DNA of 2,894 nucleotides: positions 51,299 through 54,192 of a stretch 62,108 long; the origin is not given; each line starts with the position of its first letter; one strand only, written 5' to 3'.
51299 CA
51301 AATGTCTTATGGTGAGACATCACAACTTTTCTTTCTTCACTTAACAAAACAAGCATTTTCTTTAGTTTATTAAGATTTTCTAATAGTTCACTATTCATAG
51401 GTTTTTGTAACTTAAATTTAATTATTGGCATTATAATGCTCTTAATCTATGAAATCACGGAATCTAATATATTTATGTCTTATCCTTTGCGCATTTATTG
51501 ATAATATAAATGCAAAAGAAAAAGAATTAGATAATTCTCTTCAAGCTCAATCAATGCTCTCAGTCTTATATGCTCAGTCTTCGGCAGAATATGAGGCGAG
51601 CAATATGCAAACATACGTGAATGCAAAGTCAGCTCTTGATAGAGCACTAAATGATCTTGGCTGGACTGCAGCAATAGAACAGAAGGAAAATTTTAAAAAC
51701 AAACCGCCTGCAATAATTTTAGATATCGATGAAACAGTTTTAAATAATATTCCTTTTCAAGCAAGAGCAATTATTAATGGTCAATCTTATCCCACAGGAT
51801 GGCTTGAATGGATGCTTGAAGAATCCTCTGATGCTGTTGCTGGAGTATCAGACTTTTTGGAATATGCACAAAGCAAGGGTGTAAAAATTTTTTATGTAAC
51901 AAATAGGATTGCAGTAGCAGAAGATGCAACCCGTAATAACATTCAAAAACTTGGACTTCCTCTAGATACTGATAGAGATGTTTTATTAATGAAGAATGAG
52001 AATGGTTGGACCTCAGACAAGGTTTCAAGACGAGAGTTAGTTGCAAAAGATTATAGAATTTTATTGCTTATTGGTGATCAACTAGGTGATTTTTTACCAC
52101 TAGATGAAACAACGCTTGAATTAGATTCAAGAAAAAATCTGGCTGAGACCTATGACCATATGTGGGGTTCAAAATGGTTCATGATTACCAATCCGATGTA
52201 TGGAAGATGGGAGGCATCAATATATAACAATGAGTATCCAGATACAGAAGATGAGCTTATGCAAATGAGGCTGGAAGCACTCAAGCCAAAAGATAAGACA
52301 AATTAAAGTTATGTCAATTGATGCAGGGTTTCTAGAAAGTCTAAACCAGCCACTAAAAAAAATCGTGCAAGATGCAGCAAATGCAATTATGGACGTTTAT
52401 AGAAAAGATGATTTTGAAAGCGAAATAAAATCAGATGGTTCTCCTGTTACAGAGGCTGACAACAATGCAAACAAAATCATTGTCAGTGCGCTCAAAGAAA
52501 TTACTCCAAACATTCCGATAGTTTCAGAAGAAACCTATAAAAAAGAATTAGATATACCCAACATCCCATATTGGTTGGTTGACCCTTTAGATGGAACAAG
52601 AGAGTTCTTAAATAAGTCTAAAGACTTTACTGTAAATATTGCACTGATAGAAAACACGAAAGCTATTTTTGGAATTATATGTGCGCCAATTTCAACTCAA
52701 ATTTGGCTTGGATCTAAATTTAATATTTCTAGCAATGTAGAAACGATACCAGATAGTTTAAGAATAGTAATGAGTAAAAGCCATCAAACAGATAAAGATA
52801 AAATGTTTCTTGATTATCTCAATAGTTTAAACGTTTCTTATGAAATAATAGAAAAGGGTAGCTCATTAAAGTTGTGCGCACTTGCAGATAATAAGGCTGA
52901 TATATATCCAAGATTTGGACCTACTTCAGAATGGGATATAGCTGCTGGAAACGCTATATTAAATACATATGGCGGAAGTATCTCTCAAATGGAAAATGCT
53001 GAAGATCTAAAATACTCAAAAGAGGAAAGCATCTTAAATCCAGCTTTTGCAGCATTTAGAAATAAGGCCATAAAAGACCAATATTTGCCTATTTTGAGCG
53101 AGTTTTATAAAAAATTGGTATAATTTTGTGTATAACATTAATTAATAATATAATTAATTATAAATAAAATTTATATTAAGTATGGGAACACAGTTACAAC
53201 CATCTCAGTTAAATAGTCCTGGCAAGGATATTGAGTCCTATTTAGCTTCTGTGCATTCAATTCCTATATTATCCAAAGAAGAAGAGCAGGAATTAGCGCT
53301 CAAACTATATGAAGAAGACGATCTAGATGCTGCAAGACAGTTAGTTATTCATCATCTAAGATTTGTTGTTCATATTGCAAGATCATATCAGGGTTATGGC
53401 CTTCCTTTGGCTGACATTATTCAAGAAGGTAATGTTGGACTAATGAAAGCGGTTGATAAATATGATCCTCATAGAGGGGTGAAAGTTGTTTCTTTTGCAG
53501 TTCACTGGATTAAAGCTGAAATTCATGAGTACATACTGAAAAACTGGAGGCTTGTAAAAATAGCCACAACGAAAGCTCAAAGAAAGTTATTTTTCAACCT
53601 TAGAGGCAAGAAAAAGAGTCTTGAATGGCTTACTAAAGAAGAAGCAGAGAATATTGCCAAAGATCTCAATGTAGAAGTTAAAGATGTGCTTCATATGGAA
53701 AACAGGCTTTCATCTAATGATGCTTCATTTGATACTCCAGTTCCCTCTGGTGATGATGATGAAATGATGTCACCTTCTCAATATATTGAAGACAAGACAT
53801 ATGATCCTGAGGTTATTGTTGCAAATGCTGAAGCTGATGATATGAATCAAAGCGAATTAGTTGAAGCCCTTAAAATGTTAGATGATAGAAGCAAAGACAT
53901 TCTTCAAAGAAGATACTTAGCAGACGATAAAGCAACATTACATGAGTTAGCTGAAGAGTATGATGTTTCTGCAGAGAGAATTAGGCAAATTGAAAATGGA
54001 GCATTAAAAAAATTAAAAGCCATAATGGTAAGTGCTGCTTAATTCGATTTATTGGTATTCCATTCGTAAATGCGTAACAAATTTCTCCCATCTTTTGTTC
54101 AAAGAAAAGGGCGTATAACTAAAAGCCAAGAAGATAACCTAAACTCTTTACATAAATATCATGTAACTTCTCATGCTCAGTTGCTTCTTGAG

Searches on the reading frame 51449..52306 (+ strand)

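Call 9: search_protein_families(library=ncbifam, proteins=[window:51449-52306:+], max_evalue=0.001)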
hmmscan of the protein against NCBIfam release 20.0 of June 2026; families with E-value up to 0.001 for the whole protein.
window:51449-52306:+ (285 aa): 3 families
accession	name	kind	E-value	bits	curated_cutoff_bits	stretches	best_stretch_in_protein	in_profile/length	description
TIGR01533.1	lipo_e_P4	equivalog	1.1e-65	221.6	216.05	1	11-279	19-271/273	5'-nucleotidase, lipoprotein e(P4) family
TIGR01675.1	plant-AP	equivalog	2.9e-13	49.6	264.3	1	88-216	79-210/229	plant acid phosphatase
TIGR01680.1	Veg_Stor_Prot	equivalog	2.5e-06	27.2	375.8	1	88-216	99-231/270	vegetative storage protein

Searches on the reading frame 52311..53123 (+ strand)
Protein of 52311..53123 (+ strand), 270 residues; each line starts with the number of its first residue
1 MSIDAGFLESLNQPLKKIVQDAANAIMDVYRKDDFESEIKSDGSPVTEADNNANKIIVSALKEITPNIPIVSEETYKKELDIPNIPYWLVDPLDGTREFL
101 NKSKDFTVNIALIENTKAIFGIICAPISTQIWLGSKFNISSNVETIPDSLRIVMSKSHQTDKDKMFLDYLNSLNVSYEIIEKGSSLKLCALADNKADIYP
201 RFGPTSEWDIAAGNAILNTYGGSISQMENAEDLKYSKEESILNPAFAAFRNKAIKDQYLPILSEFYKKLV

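Call 112: search_protein_families(library=ncbifam, proteins=[window:52311-53123:+], max_evalue=1e-10)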
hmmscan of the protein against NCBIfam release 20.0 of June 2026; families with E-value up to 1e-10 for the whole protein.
window:52311-53123:+ (270 aa): 6 families
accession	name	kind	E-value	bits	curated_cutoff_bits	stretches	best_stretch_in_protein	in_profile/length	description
TIGR01331.1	bisphos_cysQ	equivalog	1.2e-67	228.1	228.8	1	13-248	3-248/250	3'(2'),5'-bisphosphate nucleotidase CysQ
NF008182.0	PRK10931.1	equivalog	3.3e-55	186.8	379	1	16-247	6-242/246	3'(2'),5'-bisphosphate nucleotidase CysQ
TIGR02067.1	his_9_HisN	equivalog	1.6e-24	86.7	275.15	1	16-228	6-225/252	histidinol-phosphatase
TIGR01330.1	bisphos_HAL2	equivalog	1.8e-18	66.5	267.05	0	87-126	136-174/359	3'(2'),5'-bisphosphate nucleotidase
NF009321.0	PRK12676.1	equivalog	1.6e-13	50.3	264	1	13-236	9-237/264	bifunctional fructose-bisphosphatase/inositol-phosphate phosphatase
NF008027.1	PRK10757.1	equivalog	4.2e-11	42.3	332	0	20-131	13-124/267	inositol-1-monophosphatase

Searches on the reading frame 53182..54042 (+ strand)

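Call 112: search_protein_families(library=ncbifam, proteins=[window:53182-54042:+], max_evalue=1e-10)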
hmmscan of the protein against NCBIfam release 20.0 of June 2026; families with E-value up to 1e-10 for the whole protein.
window:53182-54042:+ (286 aa): 39 families (the best 25 are shown)
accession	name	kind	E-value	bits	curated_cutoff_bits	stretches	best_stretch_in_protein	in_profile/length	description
NF005143.0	PRK06596.1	subfamily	1.3e-122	408.7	241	1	10-284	9-283/285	RNA polymerase factor sigma-32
TIGR02392.1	rpoH_proteo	equivalog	4.2e-114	380.7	323.1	1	16-283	2-269/270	RNA polymerase sigma factor RpoH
NF005693.0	PRK07500.1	equivalog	2.4e-68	230.4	315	1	26-284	17-279/289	RNA polymerase factor sigma-32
TIGR02394.1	rpoS_proteo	equivalog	2.6e-50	171.5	378.7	1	15-284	13-276/285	RNA polymerase sigma factor RpoS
NF004207.0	PRK05657.1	equivalog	4.8e-47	160.9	394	1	17-283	58-318/329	RNA polymerase sigma factor RpoS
NF006666.0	PRK09210.1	equivalog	8.9e-42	143.7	572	1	17-280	101-358/370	RNA polymerase sigma factor RpoD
NF041931.2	MzaA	equivalog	4.4e-40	138.2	800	1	33-280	459-703/726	MZA anti-phage system associated sigma-70 family RNA polymerase sigma factor MzaA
TIGR02393.1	RpoD_Cterm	equivalog_domain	1.9e-39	135.7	354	1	50-281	1-227/238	RNA polymerase sigma factor RpoD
TIGR02997.1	Sig70-cyanoRpoD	subfamily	7.1e-38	130.6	384.5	1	50-279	75-298/298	RNA polymerase sigma factor, RpoD/SigA family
NF004208.0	PRK05658.1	equivalog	5.2e-35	121.5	555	1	47-280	390-618/631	RNA polymerase sigma factor RpoD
NF005920.0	PRK07921.1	subfamily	2.6e-32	112.2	464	1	30-279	73-315/328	RNA polymerase sigma factor SigB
NF004562.0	PRK05901.1-4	equivalog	9.5e-32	110.2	779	1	47-280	314-542/571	RNA polymerase sigma factor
NF005643.0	PRK07406.1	equivalog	4e-31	108.5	500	1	50-279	161-384/397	RNA polymerase sigma factor RpoD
TIGR02937.1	sigma70-ECF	superfamily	1e-29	103.3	42.9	1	49-280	1-163/165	sigma-70 family RNA polymerase sigma factor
NF004566.0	PRK05901.2-4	equivalog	1.8e-28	99.9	531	1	16-280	156-432/448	RNA polymerase sigma factor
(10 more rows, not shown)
